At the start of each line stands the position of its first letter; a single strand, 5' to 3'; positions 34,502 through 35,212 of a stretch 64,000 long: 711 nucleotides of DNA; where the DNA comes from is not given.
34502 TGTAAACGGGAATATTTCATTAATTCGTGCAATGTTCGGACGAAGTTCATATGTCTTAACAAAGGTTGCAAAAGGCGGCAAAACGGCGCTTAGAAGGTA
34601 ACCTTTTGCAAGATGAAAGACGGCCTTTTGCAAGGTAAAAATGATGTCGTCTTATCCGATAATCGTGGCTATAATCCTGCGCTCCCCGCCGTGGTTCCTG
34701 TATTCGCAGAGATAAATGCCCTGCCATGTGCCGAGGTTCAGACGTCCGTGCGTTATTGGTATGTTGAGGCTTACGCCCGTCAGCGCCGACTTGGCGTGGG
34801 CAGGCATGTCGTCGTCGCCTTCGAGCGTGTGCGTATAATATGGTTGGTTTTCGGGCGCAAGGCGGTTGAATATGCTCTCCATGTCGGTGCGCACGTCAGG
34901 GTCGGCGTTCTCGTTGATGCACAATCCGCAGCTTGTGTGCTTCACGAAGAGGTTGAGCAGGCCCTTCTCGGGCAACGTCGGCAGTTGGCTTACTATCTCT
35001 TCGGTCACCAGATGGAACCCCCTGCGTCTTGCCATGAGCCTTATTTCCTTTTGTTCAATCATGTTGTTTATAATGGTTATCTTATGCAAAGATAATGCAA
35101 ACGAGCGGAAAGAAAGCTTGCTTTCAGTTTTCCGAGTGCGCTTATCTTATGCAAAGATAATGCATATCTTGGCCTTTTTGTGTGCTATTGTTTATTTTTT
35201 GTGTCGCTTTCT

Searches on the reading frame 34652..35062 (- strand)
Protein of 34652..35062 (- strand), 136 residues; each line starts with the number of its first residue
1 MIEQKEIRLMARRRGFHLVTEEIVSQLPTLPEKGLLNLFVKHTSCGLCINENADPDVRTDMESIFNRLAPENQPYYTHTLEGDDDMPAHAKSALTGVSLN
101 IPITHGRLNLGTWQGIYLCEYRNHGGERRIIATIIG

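Call 24: search_protein_families(library=pfam, proteins=[window:34652-35062:-])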
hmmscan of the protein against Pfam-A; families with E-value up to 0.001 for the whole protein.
window:34652-35062:- (136 aa): 1 family
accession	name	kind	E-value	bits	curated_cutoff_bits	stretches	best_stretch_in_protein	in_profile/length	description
PF01894.22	UPF0047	-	1.9e-39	134.9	27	1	19-134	2-117/117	Uncharacterised protein family UPF0047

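Call 30: find_encoding_contigs(protein=window:34652-35062:-, flank=600, max_places=10)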
Protein window:34652-35062:- (136 aa): 5 contigs read that carry it; 5 places shown.
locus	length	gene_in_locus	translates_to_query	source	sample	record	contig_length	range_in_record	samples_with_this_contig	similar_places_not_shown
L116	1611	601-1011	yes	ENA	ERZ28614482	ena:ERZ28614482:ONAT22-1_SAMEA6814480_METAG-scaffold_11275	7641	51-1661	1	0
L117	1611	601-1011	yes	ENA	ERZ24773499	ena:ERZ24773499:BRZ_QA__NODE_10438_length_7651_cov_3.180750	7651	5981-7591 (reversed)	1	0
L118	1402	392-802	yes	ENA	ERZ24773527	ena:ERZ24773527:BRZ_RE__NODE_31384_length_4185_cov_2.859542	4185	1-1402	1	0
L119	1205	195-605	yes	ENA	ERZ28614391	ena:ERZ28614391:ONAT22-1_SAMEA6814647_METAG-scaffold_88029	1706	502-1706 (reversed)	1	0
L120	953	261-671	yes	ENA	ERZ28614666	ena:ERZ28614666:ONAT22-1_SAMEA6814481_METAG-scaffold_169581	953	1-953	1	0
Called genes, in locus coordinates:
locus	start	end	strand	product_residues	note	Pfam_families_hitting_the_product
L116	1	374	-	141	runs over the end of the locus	?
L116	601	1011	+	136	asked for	PF01894:YjbQ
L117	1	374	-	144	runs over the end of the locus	?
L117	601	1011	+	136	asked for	PF01894:YjbQ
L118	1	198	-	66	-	?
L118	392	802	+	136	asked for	PF01894:YjbQ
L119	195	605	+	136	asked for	PF01894:YjbQ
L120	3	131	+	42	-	?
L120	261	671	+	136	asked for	PF01894:YjbQ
